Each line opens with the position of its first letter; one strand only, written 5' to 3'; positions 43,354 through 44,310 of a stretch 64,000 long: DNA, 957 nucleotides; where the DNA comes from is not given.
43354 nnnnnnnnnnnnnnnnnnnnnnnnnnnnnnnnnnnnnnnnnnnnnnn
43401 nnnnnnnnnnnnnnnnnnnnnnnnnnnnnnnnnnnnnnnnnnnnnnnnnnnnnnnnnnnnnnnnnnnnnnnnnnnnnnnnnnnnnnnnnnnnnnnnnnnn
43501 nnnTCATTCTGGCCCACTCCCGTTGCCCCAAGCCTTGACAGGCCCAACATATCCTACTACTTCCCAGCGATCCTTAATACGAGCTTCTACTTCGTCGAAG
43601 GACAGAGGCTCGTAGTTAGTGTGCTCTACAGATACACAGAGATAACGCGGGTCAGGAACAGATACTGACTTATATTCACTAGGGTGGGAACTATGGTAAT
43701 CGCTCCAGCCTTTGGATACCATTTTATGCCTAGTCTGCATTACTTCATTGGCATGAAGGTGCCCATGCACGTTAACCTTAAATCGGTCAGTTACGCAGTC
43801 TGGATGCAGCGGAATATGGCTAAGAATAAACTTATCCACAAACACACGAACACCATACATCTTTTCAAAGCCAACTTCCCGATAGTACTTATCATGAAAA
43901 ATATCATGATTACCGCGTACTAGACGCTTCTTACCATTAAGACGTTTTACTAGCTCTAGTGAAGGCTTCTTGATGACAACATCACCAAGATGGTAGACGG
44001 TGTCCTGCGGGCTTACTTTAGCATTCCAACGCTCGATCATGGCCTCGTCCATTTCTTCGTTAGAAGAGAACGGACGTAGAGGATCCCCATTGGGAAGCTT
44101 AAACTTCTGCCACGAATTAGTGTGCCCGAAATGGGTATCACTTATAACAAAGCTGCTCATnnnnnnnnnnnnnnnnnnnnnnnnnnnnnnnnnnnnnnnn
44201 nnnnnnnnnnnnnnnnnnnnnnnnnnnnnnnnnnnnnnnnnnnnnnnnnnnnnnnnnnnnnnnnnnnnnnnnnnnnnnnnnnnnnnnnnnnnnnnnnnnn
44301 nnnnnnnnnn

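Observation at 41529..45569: RNA-repair cluster: Rnl1-like ligase, polynucleotide-kinase-like kinase, metallophosphoesterase, Rnl2-like ligase and an embedded mini-lipoprotein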

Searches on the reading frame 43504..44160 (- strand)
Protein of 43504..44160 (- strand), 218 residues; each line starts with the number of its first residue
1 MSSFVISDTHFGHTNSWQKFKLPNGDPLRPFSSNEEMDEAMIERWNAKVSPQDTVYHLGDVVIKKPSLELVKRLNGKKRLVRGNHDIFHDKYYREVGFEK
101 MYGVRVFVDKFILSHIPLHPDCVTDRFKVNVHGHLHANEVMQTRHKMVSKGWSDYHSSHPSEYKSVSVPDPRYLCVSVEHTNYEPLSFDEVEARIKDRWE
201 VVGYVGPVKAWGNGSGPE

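Call 3: search_protein_families(library=pfam, proteins=[window:43504-44160:-], max_evalue=0.01)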
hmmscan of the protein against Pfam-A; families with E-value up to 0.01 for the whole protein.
window:43504-44160:- (218 aa): 2 families
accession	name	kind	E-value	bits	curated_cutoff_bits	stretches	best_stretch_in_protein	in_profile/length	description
PF12850.12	Metallophos_2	-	1.1e-08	35.7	27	1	1-144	1-125/154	Calcineurin-like phosphoesterase superfamily domain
PF00149.33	Metallophos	-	7.3e-07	30.2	21.5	1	4-154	4-142/191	Calcineurin-like phosphoesterase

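Call 4: search_protein_families(library=phrogs, proteins=[window:43504-44160:-], max_evalue=0.001)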
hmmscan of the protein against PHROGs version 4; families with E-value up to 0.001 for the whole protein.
window:43504-44160:- (218 aa): 2 families
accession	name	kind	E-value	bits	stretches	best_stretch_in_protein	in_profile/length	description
phrog_547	-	other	3.2e-49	168.3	1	1-201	29-205/245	phosphoesterase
phrog_30537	-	unknown function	2.5e-05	25.6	1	29-62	7-39/87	-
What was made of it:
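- Checked: (3) Metallophosphoesterase, 43504-44160: PF12850/PF00149 above cut-off (call 3), phrog_547 E=3e-49 (call 4).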

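Call 21: search_solved_structures(query=window:43504-44160:-, max_evalue=1, show_alignments=2)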
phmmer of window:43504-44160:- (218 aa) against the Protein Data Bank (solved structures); distinct sequences matched with E-value up to 1: 2.
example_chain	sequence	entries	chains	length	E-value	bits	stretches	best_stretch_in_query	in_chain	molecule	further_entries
1xm7_A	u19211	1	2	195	1.6e-05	27.9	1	4-129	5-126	hypothetical protein aq_1665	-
6yuo_A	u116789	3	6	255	0.53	13.1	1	43-96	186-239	SacC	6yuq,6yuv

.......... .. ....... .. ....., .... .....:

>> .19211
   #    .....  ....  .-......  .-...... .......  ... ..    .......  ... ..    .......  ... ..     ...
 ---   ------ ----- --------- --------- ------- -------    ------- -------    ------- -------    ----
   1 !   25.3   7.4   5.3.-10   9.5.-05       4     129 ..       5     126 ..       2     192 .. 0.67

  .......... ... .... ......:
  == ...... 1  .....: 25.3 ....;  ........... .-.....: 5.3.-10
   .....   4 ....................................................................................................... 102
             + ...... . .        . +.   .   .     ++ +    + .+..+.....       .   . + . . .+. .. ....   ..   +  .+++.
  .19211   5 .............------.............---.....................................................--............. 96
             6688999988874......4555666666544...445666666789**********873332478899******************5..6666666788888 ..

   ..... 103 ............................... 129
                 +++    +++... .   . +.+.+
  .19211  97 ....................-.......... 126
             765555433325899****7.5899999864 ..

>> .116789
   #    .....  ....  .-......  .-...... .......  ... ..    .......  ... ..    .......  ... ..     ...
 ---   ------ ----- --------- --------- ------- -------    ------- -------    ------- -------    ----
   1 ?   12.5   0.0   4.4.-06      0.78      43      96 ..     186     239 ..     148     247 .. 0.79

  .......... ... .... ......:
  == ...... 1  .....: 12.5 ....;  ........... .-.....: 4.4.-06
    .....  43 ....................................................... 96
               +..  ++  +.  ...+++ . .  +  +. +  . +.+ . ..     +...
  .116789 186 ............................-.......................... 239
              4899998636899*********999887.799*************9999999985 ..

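Call 25: search_protein_families(library=ncbifam, proteins=[window:43504-44160:-], max_evalue=0.01)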
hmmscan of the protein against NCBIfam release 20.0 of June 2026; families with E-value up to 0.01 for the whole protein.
window:43504-44160:- (218 aa): 2 families
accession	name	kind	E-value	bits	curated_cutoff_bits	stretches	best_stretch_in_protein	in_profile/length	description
TIGR04123.1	P_estr_lig_assc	hypoth_equivalog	1.7e-09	37.4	150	1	3-148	23-163/207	ligase-associated DNA damage response endonuclease PdeM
TIGR00040.1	yfcE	subfamily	5.5e-05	23.3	56.25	1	47-147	24-127/158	YfcE family phosphodiesterase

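Call 56: search_solved_structures(query=A5, max_evalue=0.1, show_alignments=2)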
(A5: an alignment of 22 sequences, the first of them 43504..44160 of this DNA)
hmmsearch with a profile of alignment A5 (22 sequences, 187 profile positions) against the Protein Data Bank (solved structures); distinct sequences matched with E-value up to 0.1: 1.
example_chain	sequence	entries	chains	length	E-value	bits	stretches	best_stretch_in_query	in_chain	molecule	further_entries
1xm7_A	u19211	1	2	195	1.8e-22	83.2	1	4-180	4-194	hypothetical protein aq_1665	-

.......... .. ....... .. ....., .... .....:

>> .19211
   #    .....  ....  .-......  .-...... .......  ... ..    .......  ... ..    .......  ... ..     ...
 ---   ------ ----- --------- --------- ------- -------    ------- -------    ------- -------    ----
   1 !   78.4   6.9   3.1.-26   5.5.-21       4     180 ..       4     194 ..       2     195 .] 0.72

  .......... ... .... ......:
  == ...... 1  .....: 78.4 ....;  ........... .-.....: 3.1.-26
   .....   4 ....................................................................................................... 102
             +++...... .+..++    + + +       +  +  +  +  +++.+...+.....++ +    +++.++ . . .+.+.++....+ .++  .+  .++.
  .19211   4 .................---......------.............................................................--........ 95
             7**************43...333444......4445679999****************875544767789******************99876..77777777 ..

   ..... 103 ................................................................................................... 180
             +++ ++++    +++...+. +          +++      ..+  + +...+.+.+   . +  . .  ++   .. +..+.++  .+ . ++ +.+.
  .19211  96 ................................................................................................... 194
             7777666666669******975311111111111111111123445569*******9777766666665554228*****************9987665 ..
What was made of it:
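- Its profile matches only the uncharacterised aq_1665 (call 56). The profile matches only aq_1665, and the best NCBIfam family is the PdeM endonuclease (calls 25, 56).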

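Call 64: find_homologous_proteins(query=window:43504-44160:-)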
Query window:43504-44160:- (218 aa): 5103 proteins with E <= 0.001 among 5178 candidates; the best 120 are listed.
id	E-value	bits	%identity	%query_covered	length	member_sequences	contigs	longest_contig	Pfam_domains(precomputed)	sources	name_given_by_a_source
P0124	6.6e-149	512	100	100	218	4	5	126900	PF12850.13,PF00149.34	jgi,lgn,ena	-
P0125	1.3e-136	471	92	100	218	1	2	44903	PF12850.13,PF00149.34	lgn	-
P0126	5.7e-122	424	86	100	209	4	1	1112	PF12850.13,PF00149.34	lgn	-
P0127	1.1e-118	413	83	100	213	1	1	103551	PF12850.13,PF00149.34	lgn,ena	-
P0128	7.0e-118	410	80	99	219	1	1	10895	PF12850.13,PF00149.34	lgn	-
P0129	2.1e-116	405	83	100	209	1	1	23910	PF12850.13,PF00149.34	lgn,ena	-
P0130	2.8e-115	402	82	100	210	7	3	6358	PF12850.13,PF00149.34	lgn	-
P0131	3.6e-115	401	82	100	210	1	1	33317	PF12850.13,PF00149.34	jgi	jgi:calcineurin-like phosphoesterase family protein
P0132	3.2e-110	385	76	100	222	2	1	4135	PF12850.13,PF00149.34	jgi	jgi:calcineurin-like phosphoesterase family protein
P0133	1.2e-108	380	78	100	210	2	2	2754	PF12850.13,PF00149.34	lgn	-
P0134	3.0e-108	379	74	100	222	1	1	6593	PF12850.13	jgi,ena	jgi:calcineurin-like phosphoesterase family protein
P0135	8.8e-108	377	77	98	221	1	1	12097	PF12850.13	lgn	-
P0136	4.8e-107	375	76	99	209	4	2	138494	-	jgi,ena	jgi:calcineurin-like phosphoesterase family protein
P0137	9.8e-107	374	76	99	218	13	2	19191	PF12850.13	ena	-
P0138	2.1e-106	373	72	100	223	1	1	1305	PF12850.13,PF00149.34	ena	-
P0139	2.8e-106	372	76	98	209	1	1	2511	PF12850.13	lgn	-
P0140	1.4e-105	370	76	99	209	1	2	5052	PF12850.13,PF00149.34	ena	-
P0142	1.6e-105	370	75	99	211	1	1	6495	PF12850.13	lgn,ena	-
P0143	1.9e-105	370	75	99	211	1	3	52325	PF12850.13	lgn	-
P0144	2.3e-105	369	75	99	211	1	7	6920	PF12850.13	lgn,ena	-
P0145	2.7e-105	369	78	98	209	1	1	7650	PF12850.13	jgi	jgi:calcineurin-like phosphoesterase family protein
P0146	3.2e-105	369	76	98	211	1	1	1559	PF12850.13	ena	-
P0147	3.3e-105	369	75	99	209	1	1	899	PF12850.13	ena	-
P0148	3.5e-105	369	75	99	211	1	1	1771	PF12850.13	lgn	-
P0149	5.5e-105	368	76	99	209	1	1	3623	PF12850.13,PF00149.34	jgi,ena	jgi:calcineurin-like phosphoesterase family protein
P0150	1.2e-104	367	75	99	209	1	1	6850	PF12850.13,PF00149.34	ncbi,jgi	jgi:calcineurin-like phosphoesterase family protein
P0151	1.2e-104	367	76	99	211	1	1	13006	PF12850.13,PF00149.34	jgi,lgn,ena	jgi:calcineurin-like phosphoesterase family protein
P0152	1.4e-104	367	76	99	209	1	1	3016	PF12850.13,PF00149.34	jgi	jgi:calcineurin-like phosphoesterase family protein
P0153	1.6e-104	367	74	99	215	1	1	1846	PF12850.13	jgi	jgi:calcineurin-like phosphoesterase family protein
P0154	2.1e-104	366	76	98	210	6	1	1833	PF12850.13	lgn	-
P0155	4.6e-104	365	75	99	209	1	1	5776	PF12850.13,PF00149.34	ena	-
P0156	4.8e-104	365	76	98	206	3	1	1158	PF12850.13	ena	-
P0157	5.6e-104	365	75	99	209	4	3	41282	PF12850.13,PF00149.34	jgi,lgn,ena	jgi:calcineurin-like phosphoesterase family protein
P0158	7.2e-104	364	77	98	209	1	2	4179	PF12850.13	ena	-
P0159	7.3e-104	364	76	99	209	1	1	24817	PF12850.13,PF00149.34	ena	-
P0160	7.7e-104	364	76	98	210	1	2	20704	PF12850.13,PF00149.34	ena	-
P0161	9.9e-104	364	74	98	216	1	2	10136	PF12850.13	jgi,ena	-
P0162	1.1e-103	364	76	99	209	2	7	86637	PF12850.13,PF00149.34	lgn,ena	-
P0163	2.8e-103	362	73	99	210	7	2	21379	PF12850.13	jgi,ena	jgi:calcineurin-like phosphoesterase family protein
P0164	3.0e-103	362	70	99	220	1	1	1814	PF12850.13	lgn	-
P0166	5.6e-103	361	73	99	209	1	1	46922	PF12850.13,PF00149.34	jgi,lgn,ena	-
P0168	5.9e-103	361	74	99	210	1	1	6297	PF12850.13,PF00149.34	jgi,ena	jgi:calcineurin-like phosphoesterase family protein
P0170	6.0e-103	361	73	99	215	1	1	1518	PF12850.13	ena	-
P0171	8.8e-103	361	75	99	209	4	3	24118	PF00149.34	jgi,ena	jgi:calcineurin-like phosphoesterase family protein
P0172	9.4e-103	361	75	99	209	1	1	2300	PF12850.13,PF00149.34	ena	-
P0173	1.1e-102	361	77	98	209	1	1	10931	PF12850.13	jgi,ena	jgi:calcineurin-like phosphoesterase family protein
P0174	1.7e-102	360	73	98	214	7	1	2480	PF12850.13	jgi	-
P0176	2.5e-102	359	72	100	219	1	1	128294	PF12850.13,PF00149.34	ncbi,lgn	-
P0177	2.8e-102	359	74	99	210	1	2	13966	PF12850.13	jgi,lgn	-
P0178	2.8e-102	359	75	99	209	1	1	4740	PF12850.13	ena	-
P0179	2.8e-102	359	74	99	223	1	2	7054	PF12850.13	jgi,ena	jgi:calcineurin-like phosphoesterase family protein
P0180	2.8e-102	359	73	99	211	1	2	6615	PF12850.13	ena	-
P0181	2.9e-102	359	73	99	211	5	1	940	PF12850.13,PF00149.34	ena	-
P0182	2.9e-102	359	75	99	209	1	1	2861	PF12850.13,PF00149.34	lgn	-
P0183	3.3e-102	359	74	98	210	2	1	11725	PF12850.13,PF00149.34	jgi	jgi:calcineurin-like phosphoesterase family protein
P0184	3.4e-102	359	75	99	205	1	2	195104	PF12850.13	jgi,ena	jgi:calcineurin-like phosphoesterase family protein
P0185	3.5e-102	359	72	98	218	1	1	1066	PF12850.13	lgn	-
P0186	4.5e-102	359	75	99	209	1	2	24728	PF12850.13,PF00149.34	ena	-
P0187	4.8e-102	358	74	99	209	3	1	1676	PF12850.13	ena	-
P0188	4.9e-102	358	75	99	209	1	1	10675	PF12850.13,PF00149.34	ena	-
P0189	5.3e-102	358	71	98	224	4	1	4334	PF12850.13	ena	-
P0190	5.8e-102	358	73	99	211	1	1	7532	PF12850.13,PF00149.34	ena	-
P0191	6.9e-102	358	75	100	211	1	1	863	PF12850.13,PF00149.34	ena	-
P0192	7.0e-102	358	73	100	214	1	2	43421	PF12850.13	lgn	-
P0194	8.4e-102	358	74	99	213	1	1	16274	PF12850.13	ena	-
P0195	9.3e-102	358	75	100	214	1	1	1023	PF12850.13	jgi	jgi:calcineurin-like phosphoesterase family protein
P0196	1.0e-101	357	73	100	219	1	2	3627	PF12850.13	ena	-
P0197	1.1e-101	357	75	99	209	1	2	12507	PF12850.13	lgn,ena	-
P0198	1.2e-101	357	75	98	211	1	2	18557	PF12850.13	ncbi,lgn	-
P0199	1.4e-101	357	73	99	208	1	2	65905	PF12850.13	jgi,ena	jgi:hypothetical protein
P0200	1.4e-101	357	73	99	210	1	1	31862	PF12850.13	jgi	-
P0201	1.5e-101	357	74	98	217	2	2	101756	PF12850.13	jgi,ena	jgi:calcineurin-like phosphoesterase family protein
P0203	1.7e-101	357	71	100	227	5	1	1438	PF12850.13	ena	-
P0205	2.0e-101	356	72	100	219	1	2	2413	PF12850.13,PF00149.34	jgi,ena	jgi:calcineurin-like phosphoesterase family protein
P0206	2.3e-101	356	74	99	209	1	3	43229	PF12850.13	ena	-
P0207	2.9e-101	356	74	99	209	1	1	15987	PF12850.13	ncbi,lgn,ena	-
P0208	2.9e-101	356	74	99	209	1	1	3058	PF12850.13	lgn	-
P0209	3.1e-101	356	74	99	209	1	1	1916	PF12850.13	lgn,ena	-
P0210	3.1e-101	356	72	99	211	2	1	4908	PF12850.13,PF00149.34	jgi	jgi:calcineurin-like phosphoesterase family protein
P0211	3.4e-101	356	74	99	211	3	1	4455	PF12850.13,PF00149.34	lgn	-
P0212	3.8e-101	356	74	100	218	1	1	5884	PF12850.13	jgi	-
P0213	3.9e-101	355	74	99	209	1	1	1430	PF12850.13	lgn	-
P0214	4.0e-101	355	73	100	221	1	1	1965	PF12850.13,PF00149.34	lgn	-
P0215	4.3e-101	355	72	99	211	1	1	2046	PF12850.13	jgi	-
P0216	4.6e-101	355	73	100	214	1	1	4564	PF12850.13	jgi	jgi:calcineurin-like phosphoesterase family protein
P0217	5.1e-101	355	74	100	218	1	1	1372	PF12850.13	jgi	jgi:calcineurin-like phosphoesterase family protein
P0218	5.2e-101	355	74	99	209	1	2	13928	PF12850.13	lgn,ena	-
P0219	5.3e-101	355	74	99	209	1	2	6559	PF12850.13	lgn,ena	-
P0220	6.3e-101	355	73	98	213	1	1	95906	PF12850.13,PF00149.34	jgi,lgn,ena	jgi:calcineurin-like phosphoesterase family protein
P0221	6.5e-101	355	74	100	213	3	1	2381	PF12850.13,PF00149.34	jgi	jgi:calcineurin-like phosphoesterase family protein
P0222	6.8e-101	355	72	100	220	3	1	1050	PF12850.13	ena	-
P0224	7.8e-101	354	74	99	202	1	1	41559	PF12850.13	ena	-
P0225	9.0e-101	354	72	100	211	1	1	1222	PF12850.13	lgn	-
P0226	9.7e-101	354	74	99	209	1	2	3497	PF12850.13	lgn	-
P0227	1.2e-100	354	72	100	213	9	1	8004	PF12850.13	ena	-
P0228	1.3e-100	354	74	99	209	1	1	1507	PF12850.13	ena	-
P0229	1.3e-100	354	71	100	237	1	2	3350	PF12850.13,PF00149.34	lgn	-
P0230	1.4e-100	354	72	99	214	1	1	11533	PF12850.13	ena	-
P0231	1.5e-100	354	71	100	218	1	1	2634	PF12850.13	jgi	jgi:calcineurin-like phosphoesterase family protein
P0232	1.5e-100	354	72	100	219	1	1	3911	PF12850.13,PF00149.34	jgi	jgi:calcineurin-like phosphoesterase family protein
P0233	1.6e-100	353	75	99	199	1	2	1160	PF12850.13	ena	-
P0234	1.7e-100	353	74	98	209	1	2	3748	PF12850.13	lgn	-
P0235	1.9e-100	353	74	99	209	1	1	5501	PF12850.13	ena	-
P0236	2.1e-100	353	73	99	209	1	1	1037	PF12850.13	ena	-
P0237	2.1e-100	353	72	100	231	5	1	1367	PF12850.13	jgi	jgi:calcineurin-like phosphoesterase family protein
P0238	2.4e-100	353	73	98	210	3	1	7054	PF12850.13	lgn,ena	-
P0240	2.7e-100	353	73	100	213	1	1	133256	PF12850.13,PF00149.34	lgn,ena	-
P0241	2.9e-100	353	72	100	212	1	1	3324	PF12850.13,PF00149.34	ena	-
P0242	3.0e-100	353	73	100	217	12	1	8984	PF12850.13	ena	-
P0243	3.7e-100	352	73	99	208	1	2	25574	PF12850.13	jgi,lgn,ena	jgi:calcineurin-like phosphoesterase family protein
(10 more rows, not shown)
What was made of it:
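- The MPE is more conserved and more widespread than the ligases, at 70% identity or more in the top 120 clusters (call 64).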

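Call 67: find_encoding_contigs(protein=P0176, flank=5000, max_places=2)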
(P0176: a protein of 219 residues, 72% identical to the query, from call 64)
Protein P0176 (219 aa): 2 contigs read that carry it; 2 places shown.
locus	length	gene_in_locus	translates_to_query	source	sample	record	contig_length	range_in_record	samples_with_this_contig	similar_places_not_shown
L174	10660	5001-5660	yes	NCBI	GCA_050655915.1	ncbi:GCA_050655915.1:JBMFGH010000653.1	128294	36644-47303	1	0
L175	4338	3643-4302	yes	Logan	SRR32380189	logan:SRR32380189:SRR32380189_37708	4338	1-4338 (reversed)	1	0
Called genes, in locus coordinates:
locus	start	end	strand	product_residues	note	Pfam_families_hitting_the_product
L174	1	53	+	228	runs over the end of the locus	-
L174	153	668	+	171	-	PF13505:OMP_b-brl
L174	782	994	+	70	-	-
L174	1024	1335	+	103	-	-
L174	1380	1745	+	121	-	-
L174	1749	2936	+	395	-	PF09511:RNA_lig_T4_1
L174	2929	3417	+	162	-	PF13671:AAA_33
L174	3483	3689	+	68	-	-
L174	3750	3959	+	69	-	-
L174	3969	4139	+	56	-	-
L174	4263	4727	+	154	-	-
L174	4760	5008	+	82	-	-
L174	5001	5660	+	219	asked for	PF00149:Metallophos (weak), PF12850:Metallophos_2 (weak)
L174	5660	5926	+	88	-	-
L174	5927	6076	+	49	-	PF25708:Phage_T7_Gp5_9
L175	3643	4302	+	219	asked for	PF00149:Metallophos (weak), PF12850:Metallophos_2 (weak)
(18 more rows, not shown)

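Call 68: find_encoding_contigs(protein=P0184, flank=5000, max_places=2)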
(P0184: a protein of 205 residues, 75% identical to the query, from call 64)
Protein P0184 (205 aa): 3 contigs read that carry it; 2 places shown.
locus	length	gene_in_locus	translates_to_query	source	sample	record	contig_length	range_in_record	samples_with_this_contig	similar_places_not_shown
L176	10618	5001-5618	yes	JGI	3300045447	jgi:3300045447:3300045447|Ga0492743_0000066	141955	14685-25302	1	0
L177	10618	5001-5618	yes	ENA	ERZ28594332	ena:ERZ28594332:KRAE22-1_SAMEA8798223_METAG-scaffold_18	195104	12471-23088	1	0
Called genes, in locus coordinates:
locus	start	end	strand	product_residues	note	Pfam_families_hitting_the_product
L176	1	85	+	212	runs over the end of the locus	-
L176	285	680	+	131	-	-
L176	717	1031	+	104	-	-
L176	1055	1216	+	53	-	-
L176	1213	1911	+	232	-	-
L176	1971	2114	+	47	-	-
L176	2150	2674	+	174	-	PF06941:NT5C (weak)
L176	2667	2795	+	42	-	-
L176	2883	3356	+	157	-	PF13505:OMP_b-brl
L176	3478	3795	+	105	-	-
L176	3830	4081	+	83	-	-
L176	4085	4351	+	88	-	-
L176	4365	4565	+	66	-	-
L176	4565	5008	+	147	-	-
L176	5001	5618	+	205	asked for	PF12850:Metallophos_2 (weak)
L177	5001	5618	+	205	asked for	PF12850:Metallophos_2 (weak)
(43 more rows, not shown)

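Call 69: find_encoding_contigs(protein=P0136, flank=5000, max_places=2)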
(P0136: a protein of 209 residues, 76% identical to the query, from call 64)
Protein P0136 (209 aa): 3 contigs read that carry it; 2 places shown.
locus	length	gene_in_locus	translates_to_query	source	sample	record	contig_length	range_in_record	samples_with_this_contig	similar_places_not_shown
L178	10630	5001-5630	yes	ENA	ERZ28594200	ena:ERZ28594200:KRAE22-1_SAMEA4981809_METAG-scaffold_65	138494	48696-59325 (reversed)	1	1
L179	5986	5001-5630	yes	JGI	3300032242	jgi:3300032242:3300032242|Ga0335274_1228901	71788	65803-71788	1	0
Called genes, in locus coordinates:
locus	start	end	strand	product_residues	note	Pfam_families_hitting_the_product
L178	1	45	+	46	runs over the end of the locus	-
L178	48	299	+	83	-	-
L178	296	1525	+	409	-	PF09511:RNA_lig_T4_1, PF20819:T4_Rnl1_C (weak)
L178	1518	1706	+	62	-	-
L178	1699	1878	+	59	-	-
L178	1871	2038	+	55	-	-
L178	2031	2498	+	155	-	PF06414:Zeta_toxin (faint), PF08433:KTI12 (weak), PF13671:AAA_33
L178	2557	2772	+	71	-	-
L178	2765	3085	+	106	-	-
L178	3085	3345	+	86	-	-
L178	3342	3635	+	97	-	-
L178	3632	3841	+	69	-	PF06442:DHFR_2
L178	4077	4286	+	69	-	-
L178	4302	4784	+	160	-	PF08433:KTI12 (weak), PF13671:AAA_33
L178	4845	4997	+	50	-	-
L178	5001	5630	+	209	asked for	-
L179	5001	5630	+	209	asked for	-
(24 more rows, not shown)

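Call 74: predict_structure(alignment_id=A6)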
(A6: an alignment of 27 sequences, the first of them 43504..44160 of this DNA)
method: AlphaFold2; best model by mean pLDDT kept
length: 218 residues; sequences in the alignment: 27
mean_pLDDT: 63.2   pTM: 0.54
mean pLDDT of the five models: 63.2, 59.2, 55.4, 51.2, 47.0
residues with pLDDT >= 90: 10; 70-90: 77; 50-70: 74; < 50: 57
segments of 3 or more residues with pLDDT < 50: 104-138, 174-181, 210-218
pLDDT, mean of each block of 10 residues (from residue 1): 59 52 59 75 82 74 72 84 61 83 45 37 36 39 84 86 84 47 61 68 61 36
secondary structure, 60 per line:
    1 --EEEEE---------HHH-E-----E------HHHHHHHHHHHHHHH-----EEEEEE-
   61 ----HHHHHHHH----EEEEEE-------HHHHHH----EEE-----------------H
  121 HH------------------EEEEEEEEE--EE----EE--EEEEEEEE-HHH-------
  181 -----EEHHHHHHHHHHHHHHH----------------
elements in order: E3-7 H34-48 E54-59 H65-72 E77-82 H90-95 E100-102 E141-149 E162-169 H188-202
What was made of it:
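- On RNA 2',3'-phosphoesterase clade of the MPE superfamily (CthPnkp phosphatase / lambda phosphatase): The AlphaFold model was too poor (pLDDT 63) for active-site or fold comparison (call 74).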

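Call 87: find_related_loci(query=A6, collection=viral_contigs, flank=8000)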
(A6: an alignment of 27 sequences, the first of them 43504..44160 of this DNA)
Query A6 (218 aa) in viral_contigs; peptide patterns used: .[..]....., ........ (x = any residue, [..] = any of these).
230 stretches matched a pattern; 122 encode a relative of the query (tblastn E <= 1e-3); the best 80 are kept; 80 distinct loci.
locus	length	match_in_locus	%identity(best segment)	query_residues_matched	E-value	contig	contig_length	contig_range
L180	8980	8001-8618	76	2-217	4e-110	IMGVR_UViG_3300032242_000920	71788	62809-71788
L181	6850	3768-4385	75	2-217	2e-108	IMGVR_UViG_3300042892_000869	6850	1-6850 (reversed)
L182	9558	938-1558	75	1-217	2e-107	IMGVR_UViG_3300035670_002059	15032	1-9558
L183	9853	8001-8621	73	1-217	2e-105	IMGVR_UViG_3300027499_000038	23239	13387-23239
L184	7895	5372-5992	73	1-217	2e-105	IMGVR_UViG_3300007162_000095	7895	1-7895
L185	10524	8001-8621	73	1-217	2e-105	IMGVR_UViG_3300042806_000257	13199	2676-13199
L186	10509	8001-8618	73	2-217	7e-105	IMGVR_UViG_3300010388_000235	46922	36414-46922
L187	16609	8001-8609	73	1-217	4e-104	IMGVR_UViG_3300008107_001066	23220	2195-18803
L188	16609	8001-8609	73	1-217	4e-104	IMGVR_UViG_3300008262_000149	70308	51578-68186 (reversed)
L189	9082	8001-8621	74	2-217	4e-104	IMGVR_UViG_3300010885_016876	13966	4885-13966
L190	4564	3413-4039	73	1-217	1e-104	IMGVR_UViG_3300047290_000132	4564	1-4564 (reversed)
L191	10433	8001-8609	72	1-217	1e-103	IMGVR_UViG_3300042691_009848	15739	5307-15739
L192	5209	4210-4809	72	4-217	3e-102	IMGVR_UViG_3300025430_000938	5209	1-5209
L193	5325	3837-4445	73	2-217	5e-102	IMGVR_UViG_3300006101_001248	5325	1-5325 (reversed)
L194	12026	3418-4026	73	2-217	6e-102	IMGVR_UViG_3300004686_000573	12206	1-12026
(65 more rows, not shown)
